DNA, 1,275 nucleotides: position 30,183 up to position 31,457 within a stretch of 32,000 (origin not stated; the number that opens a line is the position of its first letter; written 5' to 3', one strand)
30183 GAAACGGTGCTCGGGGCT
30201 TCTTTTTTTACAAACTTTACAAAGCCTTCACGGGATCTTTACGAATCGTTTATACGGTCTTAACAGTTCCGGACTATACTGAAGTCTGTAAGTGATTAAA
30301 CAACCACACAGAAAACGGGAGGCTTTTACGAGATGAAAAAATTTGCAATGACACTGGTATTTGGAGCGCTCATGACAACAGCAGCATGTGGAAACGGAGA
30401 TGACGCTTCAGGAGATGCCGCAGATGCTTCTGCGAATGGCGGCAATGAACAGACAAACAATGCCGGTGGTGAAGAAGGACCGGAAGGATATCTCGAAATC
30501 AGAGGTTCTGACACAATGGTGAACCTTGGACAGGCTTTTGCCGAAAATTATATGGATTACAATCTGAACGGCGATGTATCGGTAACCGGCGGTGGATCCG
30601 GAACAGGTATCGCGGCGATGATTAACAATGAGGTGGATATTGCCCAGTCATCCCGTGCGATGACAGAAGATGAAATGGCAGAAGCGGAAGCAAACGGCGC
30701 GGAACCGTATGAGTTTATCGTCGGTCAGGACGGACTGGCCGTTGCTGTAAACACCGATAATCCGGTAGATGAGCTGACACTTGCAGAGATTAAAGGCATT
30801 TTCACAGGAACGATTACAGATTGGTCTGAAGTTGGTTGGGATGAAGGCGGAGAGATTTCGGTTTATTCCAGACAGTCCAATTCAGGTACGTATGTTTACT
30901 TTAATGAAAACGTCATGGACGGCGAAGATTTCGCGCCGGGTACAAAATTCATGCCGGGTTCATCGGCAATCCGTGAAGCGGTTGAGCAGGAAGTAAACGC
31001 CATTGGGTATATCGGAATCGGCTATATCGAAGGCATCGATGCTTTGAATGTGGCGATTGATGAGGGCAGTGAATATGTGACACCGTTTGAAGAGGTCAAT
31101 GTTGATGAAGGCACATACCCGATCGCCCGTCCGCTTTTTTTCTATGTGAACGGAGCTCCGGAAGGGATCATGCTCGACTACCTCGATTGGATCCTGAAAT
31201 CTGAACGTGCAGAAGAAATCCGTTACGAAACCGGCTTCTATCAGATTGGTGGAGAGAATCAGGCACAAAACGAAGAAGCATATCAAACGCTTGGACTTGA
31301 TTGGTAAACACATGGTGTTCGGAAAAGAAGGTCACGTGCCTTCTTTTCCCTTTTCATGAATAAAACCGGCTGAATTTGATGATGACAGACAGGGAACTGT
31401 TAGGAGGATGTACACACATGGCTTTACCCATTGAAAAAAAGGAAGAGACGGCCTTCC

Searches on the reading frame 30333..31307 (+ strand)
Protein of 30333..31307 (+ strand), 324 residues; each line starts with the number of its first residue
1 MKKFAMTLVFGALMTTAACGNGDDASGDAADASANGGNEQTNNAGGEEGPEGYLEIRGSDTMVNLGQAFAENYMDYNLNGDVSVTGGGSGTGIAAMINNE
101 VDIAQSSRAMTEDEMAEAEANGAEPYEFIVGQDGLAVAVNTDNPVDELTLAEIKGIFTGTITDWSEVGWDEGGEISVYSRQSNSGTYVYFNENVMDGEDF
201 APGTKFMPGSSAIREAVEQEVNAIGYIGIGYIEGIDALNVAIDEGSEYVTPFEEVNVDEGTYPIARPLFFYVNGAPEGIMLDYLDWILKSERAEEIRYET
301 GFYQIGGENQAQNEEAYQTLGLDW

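Call 77: search_protein_families(library=pfam, proteins=[window:30333-31307:+], max_evalue=0.00001)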
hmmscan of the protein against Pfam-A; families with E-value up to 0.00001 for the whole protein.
window:30333-31307:+ (324 aa): 2 families
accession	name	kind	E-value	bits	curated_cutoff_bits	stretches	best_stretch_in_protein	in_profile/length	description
PF12849.12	PBP_like_2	-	3.9e-39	135.5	27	1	50-290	8-266/267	PBP superfamily domain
PF12727.12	PBP_like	-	8.3e-07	28.8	27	1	80-229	11-151/193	PBP superfamily domain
